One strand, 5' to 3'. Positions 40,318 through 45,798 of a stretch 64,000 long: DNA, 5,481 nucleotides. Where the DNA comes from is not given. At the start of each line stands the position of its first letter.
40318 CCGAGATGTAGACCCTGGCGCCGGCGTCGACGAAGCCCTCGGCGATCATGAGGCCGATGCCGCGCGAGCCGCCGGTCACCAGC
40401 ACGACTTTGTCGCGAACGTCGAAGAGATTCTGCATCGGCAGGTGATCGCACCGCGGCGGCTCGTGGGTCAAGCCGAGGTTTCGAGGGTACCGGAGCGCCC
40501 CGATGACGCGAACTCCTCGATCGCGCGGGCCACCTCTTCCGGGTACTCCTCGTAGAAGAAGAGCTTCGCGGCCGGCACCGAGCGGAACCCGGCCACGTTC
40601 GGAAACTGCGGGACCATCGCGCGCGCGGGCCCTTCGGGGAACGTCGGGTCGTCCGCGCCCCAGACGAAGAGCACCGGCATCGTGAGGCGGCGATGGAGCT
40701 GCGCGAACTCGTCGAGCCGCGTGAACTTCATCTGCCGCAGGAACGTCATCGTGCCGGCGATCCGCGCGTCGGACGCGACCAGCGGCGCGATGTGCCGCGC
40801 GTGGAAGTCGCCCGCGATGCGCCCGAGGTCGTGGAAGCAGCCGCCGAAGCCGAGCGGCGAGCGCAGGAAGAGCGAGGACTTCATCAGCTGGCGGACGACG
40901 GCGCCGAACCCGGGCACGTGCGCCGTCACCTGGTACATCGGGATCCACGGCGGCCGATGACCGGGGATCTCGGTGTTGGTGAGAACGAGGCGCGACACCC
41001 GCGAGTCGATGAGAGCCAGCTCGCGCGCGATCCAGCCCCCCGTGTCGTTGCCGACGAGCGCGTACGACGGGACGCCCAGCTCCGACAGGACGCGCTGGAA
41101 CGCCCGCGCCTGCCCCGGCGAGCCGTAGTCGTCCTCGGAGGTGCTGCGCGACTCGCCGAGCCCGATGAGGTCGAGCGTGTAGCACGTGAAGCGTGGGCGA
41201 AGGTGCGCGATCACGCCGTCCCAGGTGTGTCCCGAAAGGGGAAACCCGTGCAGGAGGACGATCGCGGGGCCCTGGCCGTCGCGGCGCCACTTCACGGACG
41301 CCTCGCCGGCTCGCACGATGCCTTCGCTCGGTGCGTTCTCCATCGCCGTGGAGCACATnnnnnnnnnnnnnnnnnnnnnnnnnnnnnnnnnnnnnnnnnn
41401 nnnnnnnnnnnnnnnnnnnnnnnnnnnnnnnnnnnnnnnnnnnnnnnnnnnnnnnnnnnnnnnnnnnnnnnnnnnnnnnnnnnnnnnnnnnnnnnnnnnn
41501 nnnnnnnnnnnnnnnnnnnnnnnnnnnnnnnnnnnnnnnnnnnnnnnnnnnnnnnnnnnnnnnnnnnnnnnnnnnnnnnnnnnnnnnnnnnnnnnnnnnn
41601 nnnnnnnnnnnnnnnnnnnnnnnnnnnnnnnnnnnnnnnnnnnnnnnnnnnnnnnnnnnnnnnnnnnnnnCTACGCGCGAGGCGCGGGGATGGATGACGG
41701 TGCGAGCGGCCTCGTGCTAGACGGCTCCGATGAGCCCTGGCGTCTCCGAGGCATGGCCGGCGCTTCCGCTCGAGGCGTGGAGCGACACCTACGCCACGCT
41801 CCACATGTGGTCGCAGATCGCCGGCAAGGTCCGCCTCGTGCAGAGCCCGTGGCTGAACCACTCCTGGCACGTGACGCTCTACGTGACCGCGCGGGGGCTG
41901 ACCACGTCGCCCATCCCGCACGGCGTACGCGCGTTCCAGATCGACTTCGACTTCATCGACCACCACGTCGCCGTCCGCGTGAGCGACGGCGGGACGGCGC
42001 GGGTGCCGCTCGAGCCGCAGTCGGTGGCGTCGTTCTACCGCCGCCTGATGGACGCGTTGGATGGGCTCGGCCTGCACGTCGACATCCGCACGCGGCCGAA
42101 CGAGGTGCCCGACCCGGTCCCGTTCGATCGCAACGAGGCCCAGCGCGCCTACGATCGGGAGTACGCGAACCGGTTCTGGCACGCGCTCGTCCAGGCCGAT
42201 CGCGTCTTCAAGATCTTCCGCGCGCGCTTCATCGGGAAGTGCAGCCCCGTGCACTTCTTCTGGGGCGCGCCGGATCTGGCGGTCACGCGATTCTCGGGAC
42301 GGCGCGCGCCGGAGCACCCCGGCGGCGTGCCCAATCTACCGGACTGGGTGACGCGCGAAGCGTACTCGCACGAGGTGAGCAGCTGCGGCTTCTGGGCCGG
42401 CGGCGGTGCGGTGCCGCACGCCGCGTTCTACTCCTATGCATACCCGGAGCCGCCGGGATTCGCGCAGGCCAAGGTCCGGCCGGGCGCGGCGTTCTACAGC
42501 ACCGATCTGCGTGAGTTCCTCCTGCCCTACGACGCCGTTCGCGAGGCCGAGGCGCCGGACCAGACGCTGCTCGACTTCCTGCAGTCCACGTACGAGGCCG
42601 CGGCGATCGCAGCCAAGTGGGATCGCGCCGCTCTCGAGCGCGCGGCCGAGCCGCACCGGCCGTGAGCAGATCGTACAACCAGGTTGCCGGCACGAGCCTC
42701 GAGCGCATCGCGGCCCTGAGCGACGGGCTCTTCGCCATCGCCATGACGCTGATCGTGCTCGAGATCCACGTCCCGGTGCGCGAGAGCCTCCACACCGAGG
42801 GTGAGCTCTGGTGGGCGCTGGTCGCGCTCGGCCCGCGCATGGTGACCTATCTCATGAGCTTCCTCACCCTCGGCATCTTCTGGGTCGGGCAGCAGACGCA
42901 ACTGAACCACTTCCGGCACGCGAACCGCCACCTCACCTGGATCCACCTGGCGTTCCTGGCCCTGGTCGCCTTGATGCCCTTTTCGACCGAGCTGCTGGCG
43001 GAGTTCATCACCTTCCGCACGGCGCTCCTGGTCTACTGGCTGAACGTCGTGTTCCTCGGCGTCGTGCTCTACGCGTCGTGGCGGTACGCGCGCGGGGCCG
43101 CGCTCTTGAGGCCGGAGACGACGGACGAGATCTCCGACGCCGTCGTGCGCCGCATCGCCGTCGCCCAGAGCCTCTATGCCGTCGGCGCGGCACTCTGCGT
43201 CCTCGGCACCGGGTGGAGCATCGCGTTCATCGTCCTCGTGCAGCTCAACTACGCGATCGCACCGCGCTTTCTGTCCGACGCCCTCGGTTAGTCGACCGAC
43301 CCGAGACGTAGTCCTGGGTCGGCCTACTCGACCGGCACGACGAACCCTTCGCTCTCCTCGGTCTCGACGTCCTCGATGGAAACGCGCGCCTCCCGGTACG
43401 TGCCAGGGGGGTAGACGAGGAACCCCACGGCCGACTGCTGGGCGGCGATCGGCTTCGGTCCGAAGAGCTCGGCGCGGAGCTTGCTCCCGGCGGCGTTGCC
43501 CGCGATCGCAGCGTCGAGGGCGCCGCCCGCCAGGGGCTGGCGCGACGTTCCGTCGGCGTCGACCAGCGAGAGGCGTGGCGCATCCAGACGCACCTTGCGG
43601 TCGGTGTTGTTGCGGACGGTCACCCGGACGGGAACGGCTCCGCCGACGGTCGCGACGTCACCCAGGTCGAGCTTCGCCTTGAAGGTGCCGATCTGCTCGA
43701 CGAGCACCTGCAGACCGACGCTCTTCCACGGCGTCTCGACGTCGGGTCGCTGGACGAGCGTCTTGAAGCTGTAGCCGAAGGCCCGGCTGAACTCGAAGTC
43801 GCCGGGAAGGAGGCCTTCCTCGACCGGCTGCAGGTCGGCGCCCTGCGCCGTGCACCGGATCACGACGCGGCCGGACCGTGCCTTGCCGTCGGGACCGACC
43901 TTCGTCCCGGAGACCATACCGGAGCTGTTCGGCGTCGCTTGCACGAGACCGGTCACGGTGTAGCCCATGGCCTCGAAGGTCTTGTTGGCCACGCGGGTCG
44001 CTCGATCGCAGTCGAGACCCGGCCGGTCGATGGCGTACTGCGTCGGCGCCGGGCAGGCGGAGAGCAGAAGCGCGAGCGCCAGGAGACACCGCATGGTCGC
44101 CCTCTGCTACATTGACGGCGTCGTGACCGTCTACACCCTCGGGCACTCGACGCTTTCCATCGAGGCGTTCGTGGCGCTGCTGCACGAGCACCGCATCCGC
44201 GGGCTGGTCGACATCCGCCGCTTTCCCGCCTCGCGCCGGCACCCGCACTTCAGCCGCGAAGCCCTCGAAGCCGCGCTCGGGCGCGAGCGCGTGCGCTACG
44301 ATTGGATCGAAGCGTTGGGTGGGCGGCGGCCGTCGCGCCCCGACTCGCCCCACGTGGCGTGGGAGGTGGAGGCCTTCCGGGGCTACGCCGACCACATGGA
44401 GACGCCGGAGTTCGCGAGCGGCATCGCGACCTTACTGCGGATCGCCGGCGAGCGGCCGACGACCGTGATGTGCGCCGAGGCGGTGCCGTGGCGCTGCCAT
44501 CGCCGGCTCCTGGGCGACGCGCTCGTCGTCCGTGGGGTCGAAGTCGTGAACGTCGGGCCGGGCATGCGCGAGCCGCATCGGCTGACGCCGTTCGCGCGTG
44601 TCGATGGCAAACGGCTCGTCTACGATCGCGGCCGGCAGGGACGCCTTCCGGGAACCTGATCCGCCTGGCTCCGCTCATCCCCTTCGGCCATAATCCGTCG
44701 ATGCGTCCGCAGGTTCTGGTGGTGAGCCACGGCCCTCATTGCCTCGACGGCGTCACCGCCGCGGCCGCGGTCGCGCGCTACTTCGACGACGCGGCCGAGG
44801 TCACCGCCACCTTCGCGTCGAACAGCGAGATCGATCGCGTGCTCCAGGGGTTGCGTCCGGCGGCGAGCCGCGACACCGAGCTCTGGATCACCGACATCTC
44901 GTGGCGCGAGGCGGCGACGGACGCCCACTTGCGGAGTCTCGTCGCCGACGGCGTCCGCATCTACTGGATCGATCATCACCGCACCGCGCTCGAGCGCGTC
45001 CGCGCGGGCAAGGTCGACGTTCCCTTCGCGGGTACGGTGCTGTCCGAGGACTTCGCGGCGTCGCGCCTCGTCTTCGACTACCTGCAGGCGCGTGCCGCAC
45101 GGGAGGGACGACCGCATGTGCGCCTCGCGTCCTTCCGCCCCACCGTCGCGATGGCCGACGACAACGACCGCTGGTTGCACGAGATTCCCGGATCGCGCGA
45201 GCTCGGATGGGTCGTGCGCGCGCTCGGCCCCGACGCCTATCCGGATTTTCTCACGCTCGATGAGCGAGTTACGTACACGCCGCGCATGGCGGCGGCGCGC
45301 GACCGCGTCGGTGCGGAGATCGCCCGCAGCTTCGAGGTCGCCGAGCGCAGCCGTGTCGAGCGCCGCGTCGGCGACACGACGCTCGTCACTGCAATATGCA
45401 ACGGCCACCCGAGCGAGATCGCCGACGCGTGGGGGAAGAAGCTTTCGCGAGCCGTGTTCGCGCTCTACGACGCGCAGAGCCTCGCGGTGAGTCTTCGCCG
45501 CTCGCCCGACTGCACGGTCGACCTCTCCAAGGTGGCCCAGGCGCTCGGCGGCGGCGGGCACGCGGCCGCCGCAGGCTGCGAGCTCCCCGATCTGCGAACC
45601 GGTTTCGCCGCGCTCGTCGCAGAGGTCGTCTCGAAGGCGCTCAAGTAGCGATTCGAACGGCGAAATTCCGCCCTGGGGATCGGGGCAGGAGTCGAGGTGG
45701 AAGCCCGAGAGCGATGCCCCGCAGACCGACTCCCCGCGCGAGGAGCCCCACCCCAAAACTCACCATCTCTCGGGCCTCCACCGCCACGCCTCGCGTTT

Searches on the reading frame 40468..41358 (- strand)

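Call 30: search_protein_families(library=pfam, proteins=[window:40468-41358:-], max_evalue=0.001)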
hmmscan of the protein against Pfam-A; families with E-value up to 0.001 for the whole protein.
window:40468-41358:- (296 aa): 3 families
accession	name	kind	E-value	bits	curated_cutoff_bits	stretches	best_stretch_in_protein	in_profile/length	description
PF00561.26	Abhydrolase_1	-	1.6e-26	93.9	25.8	1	31-271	1-244/245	alpha/beta hydrolase fold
PF12697.13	Abhydrolase_6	-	8.8e-17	62.9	26.3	1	33-279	1-217/217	Alpha/beta hydrolase family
PF12146.15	Hydrolase_4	-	0.0002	21.1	27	1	32-251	6-216/239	Serine aminopeptidase, S33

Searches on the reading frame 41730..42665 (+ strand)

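Call 30: search_protein_families(library=pfam, proteins=[window:41730-42665:+], max_evalue=0.001)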
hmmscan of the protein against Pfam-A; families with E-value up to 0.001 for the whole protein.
window:41730-42665:+ (311 aa): 1 family
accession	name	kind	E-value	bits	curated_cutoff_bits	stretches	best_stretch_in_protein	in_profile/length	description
PF19459.4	DUF5996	-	1.5e-144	481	25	1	9-303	1-295/296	Family of unknown function (DUF5996)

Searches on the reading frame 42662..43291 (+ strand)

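Call 30: search_protein_families(library=pfam, proteins=[window:42662-43291:+], max_evalue=0.001)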
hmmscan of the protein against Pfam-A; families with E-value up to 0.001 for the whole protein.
window:42662-43291:+ (209 aa): 1 family
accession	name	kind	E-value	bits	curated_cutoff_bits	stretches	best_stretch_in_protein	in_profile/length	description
PF06736.16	TMEM175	-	5.8e-24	84.8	25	1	15-106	1-88/88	Endosomal/lysosomal potassium channel TMEM175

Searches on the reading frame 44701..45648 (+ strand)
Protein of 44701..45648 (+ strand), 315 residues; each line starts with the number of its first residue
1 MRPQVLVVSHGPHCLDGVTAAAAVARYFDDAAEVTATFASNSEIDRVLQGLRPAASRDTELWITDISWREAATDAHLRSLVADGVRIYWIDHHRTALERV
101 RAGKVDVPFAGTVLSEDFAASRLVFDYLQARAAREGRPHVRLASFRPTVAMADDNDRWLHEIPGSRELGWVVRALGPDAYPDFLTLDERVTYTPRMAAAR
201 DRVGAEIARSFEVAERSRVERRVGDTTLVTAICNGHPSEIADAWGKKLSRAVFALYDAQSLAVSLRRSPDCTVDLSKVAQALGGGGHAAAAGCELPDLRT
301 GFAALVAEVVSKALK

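Call 30: search_protein_families(library=pfam, proteins=[window:44701-45648:+], max_evalue=0.001)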
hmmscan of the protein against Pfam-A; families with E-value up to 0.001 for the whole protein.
window:44701-45648:+ (315 aa): 2 families
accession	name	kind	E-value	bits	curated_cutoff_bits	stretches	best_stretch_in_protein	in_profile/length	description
PF02272.25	DHHA1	-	1.1e-06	29.5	25.9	1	238-299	19-86/102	DHHA1 domain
PF01368.27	DHH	-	0.00034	21.3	28.1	1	5-131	2-104/125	DHH family, N-terminal domain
